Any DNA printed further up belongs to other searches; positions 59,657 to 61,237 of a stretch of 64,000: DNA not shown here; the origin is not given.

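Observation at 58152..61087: Fom1-like phosphonate module (CyTase-PepM, Ppd, Fe-ADH) inside a surface-glycan island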

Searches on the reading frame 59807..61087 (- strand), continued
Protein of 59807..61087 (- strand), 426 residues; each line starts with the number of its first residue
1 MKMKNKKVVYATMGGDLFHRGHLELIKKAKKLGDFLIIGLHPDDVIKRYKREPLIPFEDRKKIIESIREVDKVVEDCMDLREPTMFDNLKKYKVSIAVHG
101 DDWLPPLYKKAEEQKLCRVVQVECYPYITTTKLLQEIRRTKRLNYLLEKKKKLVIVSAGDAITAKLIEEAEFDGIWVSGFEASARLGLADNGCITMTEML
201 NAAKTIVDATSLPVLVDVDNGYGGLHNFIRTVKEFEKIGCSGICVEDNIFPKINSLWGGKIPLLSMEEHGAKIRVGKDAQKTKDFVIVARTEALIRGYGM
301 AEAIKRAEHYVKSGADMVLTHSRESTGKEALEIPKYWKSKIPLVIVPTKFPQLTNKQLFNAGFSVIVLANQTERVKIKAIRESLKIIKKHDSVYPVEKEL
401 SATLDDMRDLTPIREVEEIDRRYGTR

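Call 46: search_dna_similar(query=window:59807-61087:-, collection=phages, mode=protein, max_rows=15)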
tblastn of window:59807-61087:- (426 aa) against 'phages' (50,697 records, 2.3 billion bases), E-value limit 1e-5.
Records with a match: 58; places in all: 58; records where one place covers at least 80% of the query: 2.
Best place of each record, by identity: <60% 58.
By first word of the organism name: Streptomyces 29; Bacteriophage 8; Listeria 6; Arthrobacter 4; Acinetobacter 2; Prochlorococcus 2; Synechococcus 2; Vibrio 1; Pseudomonas 1; uncultured 1; and 2 more.
By host as written in the record: - 12; Streptomyces lividans JI 1326 12; Streptomyces griseus ATCC 10137 9; Listeria monocytogenes 6; Streptomyces mirabilis NRRL B-2400 3; Streptomyces sanglieri UNT16F27A 3; Prochlorococcus sp. MIT9515 2; Synechococcus sp. WH 7803 2; and 8 more.
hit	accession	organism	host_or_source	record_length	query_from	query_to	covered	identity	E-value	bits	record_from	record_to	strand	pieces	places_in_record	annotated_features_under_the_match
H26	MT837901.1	Bacteriophage sp.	human fecal samples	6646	7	390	90%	32.2%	2e-52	194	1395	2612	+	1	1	record has no annotation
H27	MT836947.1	Bacteriophage sp.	human fecal samples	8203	1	400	94%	30.2%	3e-53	197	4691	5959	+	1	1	record has no annotation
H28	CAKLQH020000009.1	Acinetobacter phage MD-2021a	not known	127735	147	389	57%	30.0%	2e-17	91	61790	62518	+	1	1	prpB: methylisocitrate lyase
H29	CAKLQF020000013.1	Acinetobacter phage MD-2021a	not known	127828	147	389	57%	30.0%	2e-17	91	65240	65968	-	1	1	prpB: methylisocitrate lyase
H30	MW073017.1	Vibrio phage Va2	Vibrio alginolyticus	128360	172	370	47%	33.8%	8e-14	80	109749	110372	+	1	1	phosphoenolpyruvate mutase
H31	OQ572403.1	Pseudomonas phage Y1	Pseudomonas aeruginosa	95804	125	391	63%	23.7%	2e-8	63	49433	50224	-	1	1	record has no annotation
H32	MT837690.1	Bacteriophage sp.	human fecal samples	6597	2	221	52%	26.7%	3e-7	59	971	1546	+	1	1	record has no annotation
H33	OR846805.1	Listeria phage LM 4-11-1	Listeria monocytogenes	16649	138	319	43%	27.9%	6e-10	67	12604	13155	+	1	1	record has no annotation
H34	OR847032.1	Listeria phage LM 4-11-1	Listeria monocytogenes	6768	141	319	42%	28.3%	8e-10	67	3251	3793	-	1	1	record has no annotation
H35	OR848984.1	Listeria phage LM 4-14-1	Listeria monocytogenes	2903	6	155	35%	33.1%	2e-11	72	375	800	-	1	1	record has no annotation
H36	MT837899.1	Bacteriophage sp.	human fecal samples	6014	6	178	41%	27.4%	2e-6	56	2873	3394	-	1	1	record has no annotation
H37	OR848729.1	Listeria phage LM 4-14-1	Listeria monocytogenes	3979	163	319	37%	28.5%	2e-7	59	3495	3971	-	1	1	record has no annotation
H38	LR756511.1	uncultured phage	metagenomic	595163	1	138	32%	31.9%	5e-10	68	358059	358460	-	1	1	record has no annotation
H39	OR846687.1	Enterococcus phage Efs 1-1-1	Enterococcus faecalis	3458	6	137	31%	32.8%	1e-8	63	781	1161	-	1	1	record has no annotation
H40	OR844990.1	Staphylococcus phage SA 1306 Kay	Staphylococcus aureus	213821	8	137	31%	32.8%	1e-9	67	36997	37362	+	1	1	record has no annotation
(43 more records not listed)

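Call 47: get_annotated_region(hit=H2, flank=4000)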
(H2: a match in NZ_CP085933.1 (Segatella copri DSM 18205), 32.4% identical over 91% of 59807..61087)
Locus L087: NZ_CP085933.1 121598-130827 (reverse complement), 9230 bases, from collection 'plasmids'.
description: Segatella copri DSM 18205 strain FDAARGOS_1573 plasmid unnamed1, complete sequence
organism: Segatella copri DSM 18205 (NCBI taxid 537011)
taxonomy: Bacteria; Bacteroidota; Bacteroidia; Bacteroidales; Prevotellaceae; Segatella; Segatella copri; Segatella copri DSM 18205
host: -; source: -; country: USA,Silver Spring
typing (MOB-suite, as given by PLSDB): non-mobilizable
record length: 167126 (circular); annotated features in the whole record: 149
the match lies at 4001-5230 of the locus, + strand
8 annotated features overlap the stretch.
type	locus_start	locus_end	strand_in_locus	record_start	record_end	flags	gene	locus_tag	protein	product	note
CDS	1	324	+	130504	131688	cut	-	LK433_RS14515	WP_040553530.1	UDP-N-acetyl glucosamine 2-epimerase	-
CDS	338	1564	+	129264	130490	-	-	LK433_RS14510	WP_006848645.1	NAD-dependent epimerase/dehydratase family protein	-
CDS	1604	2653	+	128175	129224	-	-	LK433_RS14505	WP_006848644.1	polysaccharide biosynthesis protein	-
CDS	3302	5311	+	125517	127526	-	aepX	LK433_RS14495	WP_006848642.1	phosphoenolpyruvate mutase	GO:0019634 - organic phosphonate metabolic process [Evidence IEA]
CDS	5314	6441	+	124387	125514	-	aepY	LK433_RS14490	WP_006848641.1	phosphonopyruvate decarboxylase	GO:0017000 - antibiotic biosynthetic process [Evidence IEA]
CDS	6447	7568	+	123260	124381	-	-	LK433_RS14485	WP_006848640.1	phosphonoacetaldehyde reductase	-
CDS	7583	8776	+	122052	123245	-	-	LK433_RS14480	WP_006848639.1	CDP-glycerol glycerophosphotransferase family protein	-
CDS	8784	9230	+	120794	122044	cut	-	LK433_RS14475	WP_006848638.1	O-antigen polymerase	-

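Call 48: get_annotated_region(hit=H1, flank=4000)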
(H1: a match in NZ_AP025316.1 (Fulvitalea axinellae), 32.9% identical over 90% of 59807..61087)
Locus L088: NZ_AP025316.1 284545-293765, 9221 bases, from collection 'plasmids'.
description: Fulvitalea axinellae strain DSM 100852 plasmid pFA2, complete sequence
organism: Fulvitalea axinellae (NCBI taxid 1182444)
taxonomy: Bacteria; Bacteroidota; Cytophagia; Cytophagales; Persicobacteraceae; Fulvitalea; Fulvitalea axinellae
host: -; source: -; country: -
typing (MOB-suite, as given by PLSDB): non-mobilizable
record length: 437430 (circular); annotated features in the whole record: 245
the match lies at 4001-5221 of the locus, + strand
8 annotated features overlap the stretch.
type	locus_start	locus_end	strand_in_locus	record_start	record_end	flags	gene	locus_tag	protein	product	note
CDS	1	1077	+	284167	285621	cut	-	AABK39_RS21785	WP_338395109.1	replication initiation protein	GO:0006270 - DNA replication initiation [Evidence IEA]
CDS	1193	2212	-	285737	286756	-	-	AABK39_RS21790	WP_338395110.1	hypothetical protein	-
CDS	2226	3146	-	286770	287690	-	-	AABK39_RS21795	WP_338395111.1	AAA family ATPase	-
CDS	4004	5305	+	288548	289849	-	aepX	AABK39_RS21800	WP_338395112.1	phosphoenolpyruvate mutase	GO:0019634 - organic phosphonate metabolic process [Evidence IEA]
CDS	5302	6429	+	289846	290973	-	aepY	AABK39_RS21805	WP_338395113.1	phosphonopyruvate decarboxylase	GO:0017000 - antibiotic biosynthetic process [Evidence IEA]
CDS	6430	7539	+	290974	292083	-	-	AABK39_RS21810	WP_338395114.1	phosphonoacetaldehyde reductase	-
CDS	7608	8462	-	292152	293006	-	-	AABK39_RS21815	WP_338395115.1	LicD family protein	-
CDS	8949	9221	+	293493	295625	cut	-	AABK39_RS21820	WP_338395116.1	fasciclin domain-containing protein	-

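Call 49: get_annotated_region(hit=H3, flank=3000)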
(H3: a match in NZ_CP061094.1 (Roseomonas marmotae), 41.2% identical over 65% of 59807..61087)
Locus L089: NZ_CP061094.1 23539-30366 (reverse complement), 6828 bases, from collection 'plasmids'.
description: Roseomonas marmotae strain 1318 plasmid p1318-3
organism: Roseomonas marmotae (NCBI taxid 2768161)
taxonomy: Bacteria; Pseudomonadota; Alphaproteobacteria; Rhodospirillales; Acetobacteraceae; Roseomonas; Roseomonas marmotae
host: -; source: Marmota himalayana,pure culture; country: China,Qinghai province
typing (MOB-suite, as given by PLSDB): non-mobilizable
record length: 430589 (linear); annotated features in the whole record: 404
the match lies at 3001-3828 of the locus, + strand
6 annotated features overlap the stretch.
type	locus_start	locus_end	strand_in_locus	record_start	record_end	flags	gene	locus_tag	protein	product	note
CDS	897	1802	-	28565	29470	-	-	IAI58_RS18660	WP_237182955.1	polyprenyl synthetase family protein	GO:0008299 - isoprenoid biosynthetic process [Evidence IEA]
CDS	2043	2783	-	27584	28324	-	-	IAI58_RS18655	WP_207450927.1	phosphocholine cytidylyltransferase family protein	-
CDS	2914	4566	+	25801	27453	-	aepX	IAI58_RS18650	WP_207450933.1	phosphoenolpyruvate mutase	GO:0019634 - organic phosphonate metabolic process [Evidence IEA]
CDS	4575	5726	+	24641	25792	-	aepY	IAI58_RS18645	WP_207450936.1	phosphonopyruvate decarboxylase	GO:0017000 - antibiotic biosynthetic process [Evidence IEA]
CDS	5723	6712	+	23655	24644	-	-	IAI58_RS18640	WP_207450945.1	lysylphosphatidylglycerol synthase domain-containing protein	-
CDS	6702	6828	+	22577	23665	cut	-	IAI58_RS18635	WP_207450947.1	2-aminoethylphosphonate--pyruvate transaminase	GO:0019700 - organic phosphonate catabolic process [Evidence IEA]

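Call 50: get_annotated_region(hit=H22, flank=3000)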
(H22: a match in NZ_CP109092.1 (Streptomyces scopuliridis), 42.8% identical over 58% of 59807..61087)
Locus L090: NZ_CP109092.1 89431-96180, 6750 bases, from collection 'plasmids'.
description: Streptomyces scopuliridis strain NBC 01786 plasmid unnamed1, complete sequence
organism: Streptomyces scopuliridis (NCBI taxid 452529)
taxonomy: Bacteria; Actinomycetota; Actinomycetes; Kitasatosporales; Streptomycetaceae; Streptomyces; Streptomyces scopuliridis
host: -; source: -; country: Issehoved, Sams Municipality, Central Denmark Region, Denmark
typing (MOB-suite, as given by PLSDB): non-mobilizable
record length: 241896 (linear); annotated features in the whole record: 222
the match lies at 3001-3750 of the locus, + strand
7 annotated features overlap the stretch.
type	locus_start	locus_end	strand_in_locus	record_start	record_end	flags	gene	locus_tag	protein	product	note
CDS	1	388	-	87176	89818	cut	acnA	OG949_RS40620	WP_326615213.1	aconitate hydratase AcnA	GO:0006099 - tricarboxylic acid cycle [Evidence IEA]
CDS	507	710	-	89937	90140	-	-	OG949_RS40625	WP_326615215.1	hypothetical protein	-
CDS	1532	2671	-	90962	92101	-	-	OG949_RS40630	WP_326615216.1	hypothetical protein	-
CDS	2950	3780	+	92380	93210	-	-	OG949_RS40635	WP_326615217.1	isocitrate lyase/phosphoenolpyruvate mutase family protein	-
CDS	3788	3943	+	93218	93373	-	-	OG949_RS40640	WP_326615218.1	isocitrate/isopropylmalate family dehydrogenase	-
CDS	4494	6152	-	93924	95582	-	pgi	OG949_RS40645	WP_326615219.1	glucose-6-phosphate isomerase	GO:0006094 - gluconeogenesis [Evidence IEA]; GO:0006096 - glycolytic process [Evidence IEA]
CDS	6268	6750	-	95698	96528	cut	-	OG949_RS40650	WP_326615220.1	phytanoyl-CoA dioxygenase family protein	-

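Call 52: get_annotated_region(hit=H21, flank=8000)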
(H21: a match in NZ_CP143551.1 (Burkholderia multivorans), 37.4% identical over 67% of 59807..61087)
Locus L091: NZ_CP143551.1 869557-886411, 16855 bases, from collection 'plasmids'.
description: Burkholderia multivorans strain 2023CK-01339 plasmid unnamed1, complete sequence
organism: Burkholderia multivorans (NCBI taxid 87883)
taxonomy: Bacteria; Pseudomonadota; Betaproteobacteria; Burkholderiales; Burkholderiaceae; Burkholderia; Burkholderia multivorans
host: -; source: Homo sapiens,bronchoalveolar lavage; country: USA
typing (MOB-suite, as given by PLSDB): non-mobilizable
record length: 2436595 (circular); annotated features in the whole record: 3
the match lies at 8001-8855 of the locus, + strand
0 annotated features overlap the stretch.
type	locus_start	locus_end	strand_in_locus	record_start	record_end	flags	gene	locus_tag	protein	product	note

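Call 53: get_annotated_region(hit=H6, flank=8000)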
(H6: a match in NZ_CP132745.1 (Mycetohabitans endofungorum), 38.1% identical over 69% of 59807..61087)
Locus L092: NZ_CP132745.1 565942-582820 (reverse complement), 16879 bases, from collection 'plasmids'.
description: Mycetohabitans endofungorum strain B13/HKI 0402 plasmid unnamed1, complete sequence
organism: Mycetohabitans endofungorum (NCBI taxid 417203)
taxonomy: Bacteria; Pseudomonadota; Betaproteobacteria; Burkholderiales; Burkholderiaceae; Mycetohabitans; Mycetohabitans endofungorum
host: -; source: -; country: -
typing (MOB-suite, as given by PLSDB): non-mobilizable
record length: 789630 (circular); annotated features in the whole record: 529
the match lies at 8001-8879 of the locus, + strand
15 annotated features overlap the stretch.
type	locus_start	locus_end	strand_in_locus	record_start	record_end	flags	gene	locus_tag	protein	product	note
CDS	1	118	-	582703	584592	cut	-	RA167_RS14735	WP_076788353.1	ATP-binding protein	-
CDS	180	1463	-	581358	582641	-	-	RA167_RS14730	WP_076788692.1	dicarboxylate/amino acid:cation symporter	GO:0006835 - dicarboxylic acid transport [Evidence IEA]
CDS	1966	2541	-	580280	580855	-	-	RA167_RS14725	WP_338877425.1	hypothetical protein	-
CDS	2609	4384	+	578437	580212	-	ybaL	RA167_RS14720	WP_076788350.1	YbaL family putative K(+) efflux transporter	GO:0006813 - potassium ion transport [Evidence IEA]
CDS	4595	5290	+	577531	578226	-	-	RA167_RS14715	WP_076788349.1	CDP-alcohol phosphatidyltransferase family protein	GO:0008654 - phospholipid biosynthetic process [Evidence IEA]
CDS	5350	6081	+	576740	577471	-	-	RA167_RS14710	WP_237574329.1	2OG-Fe(II) oxygenase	-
CDS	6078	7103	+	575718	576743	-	-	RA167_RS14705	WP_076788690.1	lysylphosphatidylglycerol synthase domain-containing protein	-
CDS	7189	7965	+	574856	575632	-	-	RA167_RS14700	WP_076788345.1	phosphocholine cytidylyltransferase family protein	-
CDS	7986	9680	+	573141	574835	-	aepX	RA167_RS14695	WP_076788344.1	phosphoenolpyruvate mutase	GO:0019634 - organic phosphonate metabolic process [Evidence IEA]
CDS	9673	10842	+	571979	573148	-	aepY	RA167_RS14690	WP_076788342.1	phosphonopyruvate decarboxylase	GO:0017000 - antibiotic biosynthetic process [Evidence IEA]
CDS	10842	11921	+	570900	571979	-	-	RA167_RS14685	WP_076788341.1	2-aminoethylphosphonate aminotransferase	-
CDS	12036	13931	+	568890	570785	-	dxs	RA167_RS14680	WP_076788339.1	1-deoxy-D-xylulose-5-phosphate synthase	GO:0009240 - isopentenyl diphosphate biosynthetic process [Evidence IEA]; GO:0008615 - pyridoxine biosynthetic process ...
CDS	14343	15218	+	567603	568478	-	-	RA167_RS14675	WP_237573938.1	hypothetical protein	-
CDS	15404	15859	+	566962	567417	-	-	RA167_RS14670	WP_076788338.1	hypothetical protein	-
CDS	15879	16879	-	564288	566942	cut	-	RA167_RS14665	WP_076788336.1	MMPL family transporter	-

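Call 90: find_encoding_contigs(protein=P0108, flank=10000, max_places=2)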
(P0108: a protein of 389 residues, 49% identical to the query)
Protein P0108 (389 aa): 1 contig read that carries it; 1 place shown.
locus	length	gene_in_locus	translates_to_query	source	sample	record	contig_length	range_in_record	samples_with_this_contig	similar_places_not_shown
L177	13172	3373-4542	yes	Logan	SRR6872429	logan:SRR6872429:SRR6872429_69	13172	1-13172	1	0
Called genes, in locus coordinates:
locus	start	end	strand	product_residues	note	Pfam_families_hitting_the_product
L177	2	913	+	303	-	?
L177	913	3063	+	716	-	PF23899:SU10_portal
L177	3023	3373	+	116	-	-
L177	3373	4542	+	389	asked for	PF01467:CTP_transf_like, PF13714:PEP_mutase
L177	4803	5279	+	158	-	PF02775:TPP_enzyme_C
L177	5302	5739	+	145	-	PF00465:Fe-ADH (weak), PF13685:Fe-ADH_2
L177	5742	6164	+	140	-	-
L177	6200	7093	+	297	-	-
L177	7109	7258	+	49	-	-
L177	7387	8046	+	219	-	PF03161:LAGLIDADG_2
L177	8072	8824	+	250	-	PF17236:SU10_MCP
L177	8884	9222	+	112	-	-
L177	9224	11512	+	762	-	PF00515:TPR_1 (faint), PF07719:TPR_2 (faint), PF13181:TPR_8 (faint), PF13428:TPR_14 (faint), PF14559:TPR_19 (faint), PF00534:Glycos_transf_1 (weak)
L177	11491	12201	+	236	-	PF00535:Glycos_transf_2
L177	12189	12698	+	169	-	PF04989:RMNT_CmcI (faint), PF13578:Methyltransf_24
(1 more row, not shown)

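Call 91: find_related_loci(query=A1, collection=viral_contigs, flank=6000)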
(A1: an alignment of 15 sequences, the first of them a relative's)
Query A1 (424 aa) in viral_contigs; peptide patterns used: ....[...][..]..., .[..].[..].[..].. (x = any residue, [..] = any of these).
89 stretches matched a pattern; 17 encode a relative of the query (tblastn E <= 1e-3); 17 distinct loci.
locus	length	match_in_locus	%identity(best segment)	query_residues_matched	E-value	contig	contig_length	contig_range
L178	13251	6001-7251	57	1-421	2e-165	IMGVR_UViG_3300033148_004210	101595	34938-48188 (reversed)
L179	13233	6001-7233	56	5-416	2e-160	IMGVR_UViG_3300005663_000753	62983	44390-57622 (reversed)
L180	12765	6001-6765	59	148-410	9e-99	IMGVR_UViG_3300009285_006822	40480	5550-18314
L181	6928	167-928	61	148-410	4e-91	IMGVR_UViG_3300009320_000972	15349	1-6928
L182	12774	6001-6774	54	131-410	2e-86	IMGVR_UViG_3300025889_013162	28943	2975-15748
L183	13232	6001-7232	60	1-421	1e-136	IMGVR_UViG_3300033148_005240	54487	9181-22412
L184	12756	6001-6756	51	152-410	7e-75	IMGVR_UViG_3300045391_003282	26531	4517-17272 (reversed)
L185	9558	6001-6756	51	152-410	6e-75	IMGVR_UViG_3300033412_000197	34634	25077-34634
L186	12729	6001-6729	50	151-409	4e-74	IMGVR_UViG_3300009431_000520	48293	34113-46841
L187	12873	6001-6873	35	136-423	2e-49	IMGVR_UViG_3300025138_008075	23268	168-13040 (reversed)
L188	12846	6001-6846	37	144-423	1e-48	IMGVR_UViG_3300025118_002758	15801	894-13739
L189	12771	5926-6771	37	144-423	1e-48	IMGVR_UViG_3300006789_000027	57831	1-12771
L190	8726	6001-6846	34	144-423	1e-47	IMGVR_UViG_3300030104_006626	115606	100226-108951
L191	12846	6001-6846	33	144-423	1e-46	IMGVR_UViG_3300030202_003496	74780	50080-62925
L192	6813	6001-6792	36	139-405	3e-45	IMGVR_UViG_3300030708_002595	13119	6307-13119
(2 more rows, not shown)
